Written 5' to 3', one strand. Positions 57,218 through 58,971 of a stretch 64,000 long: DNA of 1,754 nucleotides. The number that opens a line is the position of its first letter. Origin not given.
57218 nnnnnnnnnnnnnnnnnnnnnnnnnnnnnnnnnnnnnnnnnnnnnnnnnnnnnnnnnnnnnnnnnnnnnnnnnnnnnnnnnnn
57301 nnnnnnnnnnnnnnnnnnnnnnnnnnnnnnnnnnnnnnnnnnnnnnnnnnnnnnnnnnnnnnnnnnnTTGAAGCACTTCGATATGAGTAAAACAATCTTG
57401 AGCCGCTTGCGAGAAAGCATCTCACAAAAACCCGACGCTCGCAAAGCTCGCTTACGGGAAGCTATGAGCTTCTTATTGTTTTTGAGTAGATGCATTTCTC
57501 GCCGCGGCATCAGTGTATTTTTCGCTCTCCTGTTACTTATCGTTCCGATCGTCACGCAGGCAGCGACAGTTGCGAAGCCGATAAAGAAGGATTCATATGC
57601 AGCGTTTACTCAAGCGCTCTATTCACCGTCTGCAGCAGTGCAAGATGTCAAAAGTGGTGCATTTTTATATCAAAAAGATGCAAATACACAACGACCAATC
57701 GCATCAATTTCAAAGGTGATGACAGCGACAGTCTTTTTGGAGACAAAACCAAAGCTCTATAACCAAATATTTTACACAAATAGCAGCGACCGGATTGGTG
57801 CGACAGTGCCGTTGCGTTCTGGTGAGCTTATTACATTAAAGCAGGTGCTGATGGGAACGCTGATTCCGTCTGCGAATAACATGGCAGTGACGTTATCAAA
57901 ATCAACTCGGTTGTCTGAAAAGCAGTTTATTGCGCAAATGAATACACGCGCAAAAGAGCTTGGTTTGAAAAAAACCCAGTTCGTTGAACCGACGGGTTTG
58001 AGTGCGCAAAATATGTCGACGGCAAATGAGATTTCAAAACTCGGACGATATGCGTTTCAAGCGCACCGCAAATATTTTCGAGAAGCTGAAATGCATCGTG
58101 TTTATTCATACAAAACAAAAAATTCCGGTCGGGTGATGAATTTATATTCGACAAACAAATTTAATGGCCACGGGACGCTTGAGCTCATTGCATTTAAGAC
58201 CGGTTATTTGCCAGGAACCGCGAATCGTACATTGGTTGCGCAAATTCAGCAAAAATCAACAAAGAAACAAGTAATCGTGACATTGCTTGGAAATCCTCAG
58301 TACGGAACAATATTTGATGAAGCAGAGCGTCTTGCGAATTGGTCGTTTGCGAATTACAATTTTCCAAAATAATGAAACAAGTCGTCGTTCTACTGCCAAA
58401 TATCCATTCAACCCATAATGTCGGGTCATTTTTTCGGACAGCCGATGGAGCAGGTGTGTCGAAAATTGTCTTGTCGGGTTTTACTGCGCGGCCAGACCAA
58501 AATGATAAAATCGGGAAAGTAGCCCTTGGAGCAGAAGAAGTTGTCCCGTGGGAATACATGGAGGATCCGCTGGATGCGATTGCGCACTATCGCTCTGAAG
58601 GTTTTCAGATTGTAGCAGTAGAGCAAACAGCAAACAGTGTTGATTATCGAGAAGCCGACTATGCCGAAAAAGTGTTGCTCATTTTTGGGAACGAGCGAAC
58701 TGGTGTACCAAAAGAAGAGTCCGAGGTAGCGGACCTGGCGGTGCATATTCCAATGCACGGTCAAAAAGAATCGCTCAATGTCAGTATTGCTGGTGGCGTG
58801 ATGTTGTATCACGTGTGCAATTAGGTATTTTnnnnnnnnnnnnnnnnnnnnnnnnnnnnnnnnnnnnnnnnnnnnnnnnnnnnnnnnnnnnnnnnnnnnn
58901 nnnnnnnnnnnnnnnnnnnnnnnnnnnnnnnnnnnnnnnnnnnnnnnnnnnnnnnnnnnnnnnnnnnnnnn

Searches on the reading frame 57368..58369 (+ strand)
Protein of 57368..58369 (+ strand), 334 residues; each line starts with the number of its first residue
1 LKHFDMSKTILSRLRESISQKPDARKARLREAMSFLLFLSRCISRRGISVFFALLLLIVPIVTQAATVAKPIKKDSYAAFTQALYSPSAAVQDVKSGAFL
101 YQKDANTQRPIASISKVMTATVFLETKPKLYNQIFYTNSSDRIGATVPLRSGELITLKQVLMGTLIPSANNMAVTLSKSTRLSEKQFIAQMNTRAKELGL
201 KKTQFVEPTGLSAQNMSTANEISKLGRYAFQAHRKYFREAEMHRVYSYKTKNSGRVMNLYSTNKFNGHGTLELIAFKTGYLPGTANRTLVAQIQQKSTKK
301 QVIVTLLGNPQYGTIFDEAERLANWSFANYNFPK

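Call 22: search_protein_families(library=pfam, proteins=[window:57368-58369:+], max_evalue=0.00001)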
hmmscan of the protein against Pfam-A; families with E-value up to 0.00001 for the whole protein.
window:57368-58369:+ (334 aa): 1 family
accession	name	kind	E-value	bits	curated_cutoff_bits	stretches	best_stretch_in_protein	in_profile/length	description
PF00768.25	Peptidase_S11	-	1.9e-35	122.9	27.6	1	83-307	9-235/239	D-alanyl-D-alanine carboxypeptidase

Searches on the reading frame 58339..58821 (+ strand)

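Call 22: search_protein_families(library=pfam, proteins=[window:58339-58821:+], max_evalue=0.00001)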
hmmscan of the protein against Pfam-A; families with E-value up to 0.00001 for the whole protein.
window:58339-58821:+ (161 aa): 1 family
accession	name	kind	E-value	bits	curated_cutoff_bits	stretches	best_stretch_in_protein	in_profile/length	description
PF00588.24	SpoU_methylase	-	1.1e-36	126.5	29.7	1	15-157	2-142/142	SpoU rRNA Methylase family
